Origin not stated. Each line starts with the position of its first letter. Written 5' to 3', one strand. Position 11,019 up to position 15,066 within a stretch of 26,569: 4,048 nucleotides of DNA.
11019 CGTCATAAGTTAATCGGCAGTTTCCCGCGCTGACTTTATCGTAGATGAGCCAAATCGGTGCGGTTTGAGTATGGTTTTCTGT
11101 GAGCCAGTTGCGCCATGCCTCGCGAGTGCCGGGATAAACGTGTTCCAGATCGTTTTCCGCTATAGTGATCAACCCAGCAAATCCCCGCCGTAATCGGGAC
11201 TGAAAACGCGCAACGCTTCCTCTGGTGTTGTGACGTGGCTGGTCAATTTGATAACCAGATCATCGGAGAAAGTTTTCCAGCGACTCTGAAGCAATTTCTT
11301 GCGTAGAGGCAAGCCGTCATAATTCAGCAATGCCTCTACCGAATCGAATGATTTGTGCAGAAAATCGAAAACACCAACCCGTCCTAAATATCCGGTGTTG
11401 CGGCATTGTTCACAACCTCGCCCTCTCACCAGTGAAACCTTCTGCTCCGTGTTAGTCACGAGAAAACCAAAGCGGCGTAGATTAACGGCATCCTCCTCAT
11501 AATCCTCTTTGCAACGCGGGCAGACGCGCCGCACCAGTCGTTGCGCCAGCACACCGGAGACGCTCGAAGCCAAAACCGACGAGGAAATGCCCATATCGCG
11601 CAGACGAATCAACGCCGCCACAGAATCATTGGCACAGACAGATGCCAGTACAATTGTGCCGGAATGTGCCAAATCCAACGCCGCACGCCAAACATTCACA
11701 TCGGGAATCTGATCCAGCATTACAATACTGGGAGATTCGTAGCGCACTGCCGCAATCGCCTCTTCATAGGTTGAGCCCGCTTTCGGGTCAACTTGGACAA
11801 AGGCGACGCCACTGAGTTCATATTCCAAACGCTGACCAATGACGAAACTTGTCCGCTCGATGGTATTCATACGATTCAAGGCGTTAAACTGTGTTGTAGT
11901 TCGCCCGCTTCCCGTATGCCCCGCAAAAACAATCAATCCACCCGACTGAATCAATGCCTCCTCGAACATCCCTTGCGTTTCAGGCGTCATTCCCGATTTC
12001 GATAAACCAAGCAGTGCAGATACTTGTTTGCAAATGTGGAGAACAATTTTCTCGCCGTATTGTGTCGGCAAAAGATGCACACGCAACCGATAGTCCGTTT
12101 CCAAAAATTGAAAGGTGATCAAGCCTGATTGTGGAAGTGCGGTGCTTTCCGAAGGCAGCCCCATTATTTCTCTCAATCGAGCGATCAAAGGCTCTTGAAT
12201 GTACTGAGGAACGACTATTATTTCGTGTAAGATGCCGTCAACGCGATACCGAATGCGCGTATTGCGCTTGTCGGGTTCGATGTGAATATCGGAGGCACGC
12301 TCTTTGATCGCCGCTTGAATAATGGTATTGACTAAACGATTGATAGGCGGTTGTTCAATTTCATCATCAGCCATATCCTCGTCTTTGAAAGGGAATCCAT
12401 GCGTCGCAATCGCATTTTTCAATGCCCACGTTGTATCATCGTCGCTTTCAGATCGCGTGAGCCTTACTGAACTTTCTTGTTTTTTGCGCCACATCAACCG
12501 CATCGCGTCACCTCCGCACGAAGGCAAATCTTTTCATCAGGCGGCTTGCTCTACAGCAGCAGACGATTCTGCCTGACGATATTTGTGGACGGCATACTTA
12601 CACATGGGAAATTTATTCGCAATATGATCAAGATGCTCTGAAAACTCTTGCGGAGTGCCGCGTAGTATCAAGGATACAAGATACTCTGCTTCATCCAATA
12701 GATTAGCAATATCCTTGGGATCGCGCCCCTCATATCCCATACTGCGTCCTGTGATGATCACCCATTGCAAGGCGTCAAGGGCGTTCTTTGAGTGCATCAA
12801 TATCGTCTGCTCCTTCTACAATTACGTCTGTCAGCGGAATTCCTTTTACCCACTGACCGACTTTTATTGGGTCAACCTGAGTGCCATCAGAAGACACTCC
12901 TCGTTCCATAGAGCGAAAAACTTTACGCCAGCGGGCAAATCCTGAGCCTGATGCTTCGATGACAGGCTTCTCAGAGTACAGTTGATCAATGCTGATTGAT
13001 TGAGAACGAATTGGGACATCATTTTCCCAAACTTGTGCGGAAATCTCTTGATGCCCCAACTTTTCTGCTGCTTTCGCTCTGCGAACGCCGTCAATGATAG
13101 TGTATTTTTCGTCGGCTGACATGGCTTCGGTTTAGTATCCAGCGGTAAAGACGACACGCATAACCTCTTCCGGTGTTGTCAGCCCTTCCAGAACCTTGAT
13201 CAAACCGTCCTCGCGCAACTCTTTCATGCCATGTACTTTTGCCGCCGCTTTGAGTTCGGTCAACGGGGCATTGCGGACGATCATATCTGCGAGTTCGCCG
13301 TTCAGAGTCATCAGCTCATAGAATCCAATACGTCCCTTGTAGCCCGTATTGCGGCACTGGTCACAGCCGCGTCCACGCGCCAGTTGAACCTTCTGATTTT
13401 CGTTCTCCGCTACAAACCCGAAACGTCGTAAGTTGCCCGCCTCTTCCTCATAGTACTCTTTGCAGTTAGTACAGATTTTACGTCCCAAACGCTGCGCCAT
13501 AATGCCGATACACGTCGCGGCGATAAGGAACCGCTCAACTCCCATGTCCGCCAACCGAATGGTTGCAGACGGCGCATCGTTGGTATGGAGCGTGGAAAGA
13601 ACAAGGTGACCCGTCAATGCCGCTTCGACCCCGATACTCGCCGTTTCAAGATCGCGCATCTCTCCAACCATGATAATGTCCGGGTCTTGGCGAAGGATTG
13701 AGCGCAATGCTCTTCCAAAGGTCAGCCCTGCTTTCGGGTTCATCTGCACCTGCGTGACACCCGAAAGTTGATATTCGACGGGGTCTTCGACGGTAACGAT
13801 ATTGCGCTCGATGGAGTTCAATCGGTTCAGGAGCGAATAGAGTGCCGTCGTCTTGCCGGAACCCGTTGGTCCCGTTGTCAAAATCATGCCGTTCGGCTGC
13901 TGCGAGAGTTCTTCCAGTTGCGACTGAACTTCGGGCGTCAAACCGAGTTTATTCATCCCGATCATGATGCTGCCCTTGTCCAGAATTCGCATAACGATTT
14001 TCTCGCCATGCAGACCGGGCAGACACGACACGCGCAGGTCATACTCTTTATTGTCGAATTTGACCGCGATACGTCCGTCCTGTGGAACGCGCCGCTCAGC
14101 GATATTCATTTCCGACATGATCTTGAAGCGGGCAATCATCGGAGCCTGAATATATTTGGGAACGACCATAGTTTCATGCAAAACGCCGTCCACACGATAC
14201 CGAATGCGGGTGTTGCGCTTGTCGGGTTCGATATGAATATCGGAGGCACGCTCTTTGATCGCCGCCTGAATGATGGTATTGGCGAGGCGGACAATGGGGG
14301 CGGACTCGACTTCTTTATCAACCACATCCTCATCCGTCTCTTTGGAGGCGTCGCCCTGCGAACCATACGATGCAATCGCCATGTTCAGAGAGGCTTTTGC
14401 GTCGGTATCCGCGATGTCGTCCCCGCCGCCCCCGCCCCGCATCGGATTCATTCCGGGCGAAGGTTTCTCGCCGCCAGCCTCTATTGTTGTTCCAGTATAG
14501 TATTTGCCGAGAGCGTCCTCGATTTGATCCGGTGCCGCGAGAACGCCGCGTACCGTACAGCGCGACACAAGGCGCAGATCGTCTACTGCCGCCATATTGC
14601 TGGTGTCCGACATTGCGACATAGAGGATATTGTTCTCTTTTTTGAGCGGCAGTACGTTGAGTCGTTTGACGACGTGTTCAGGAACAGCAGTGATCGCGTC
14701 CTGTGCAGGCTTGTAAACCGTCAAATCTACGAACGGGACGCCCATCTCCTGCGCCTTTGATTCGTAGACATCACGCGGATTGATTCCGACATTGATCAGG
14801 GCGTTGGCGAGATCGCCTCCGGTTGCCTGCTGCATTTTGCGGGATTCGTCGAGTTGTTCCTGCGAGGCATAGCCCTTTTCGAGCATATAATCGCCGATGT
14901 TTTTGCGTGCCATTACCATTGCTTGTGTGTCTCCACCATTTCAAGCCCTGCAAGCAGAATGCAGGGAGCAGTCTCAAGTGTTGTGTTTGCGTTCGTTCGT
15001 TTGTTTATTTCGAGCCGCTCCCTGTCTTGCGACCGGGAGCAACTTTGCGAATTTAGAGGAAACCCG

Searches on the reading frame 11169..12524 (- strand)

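Call 13: search_protein_families(library=pfam, proteins=[window:11169-12524:-])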
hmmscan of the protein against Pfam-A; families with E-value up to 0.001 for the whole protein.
window:11169-12524:- (451 aa): 1 family
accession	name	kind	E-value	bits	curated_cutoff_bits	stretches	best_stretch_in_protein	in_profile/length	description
PF00437.27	T2SSE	-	2.7e-75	253.8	24.9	1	57-438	4-369/370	Type II/IV secretion system protein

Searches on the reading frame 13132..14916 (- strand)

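Call 13: search_protein_families(library=pfam, proteins=[window:13132-14916:-])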
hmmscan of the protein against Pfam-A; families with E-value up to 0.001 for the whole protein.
window:13132-14916:- (594 aa): 4 families
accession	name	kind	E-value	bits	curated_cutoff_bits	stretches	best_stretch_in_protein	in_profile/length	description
PF00437.27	T2SSE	-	2.4e-135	451.4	24.9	1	203-587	3-370/370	Type II/IV secretion system protein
PF05157.20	MshEN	-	1.4e-17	63.9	23.1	1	58-142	1-86/90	MshEN domain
PF25199.1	nSTAND_NTPase5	-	0.00062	20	34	0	325-378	23-78/145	Novel STAND NTPase 5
PF13401.12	AAA_22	-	0.00094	19.9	27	0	341-381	4-44/130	AAA domain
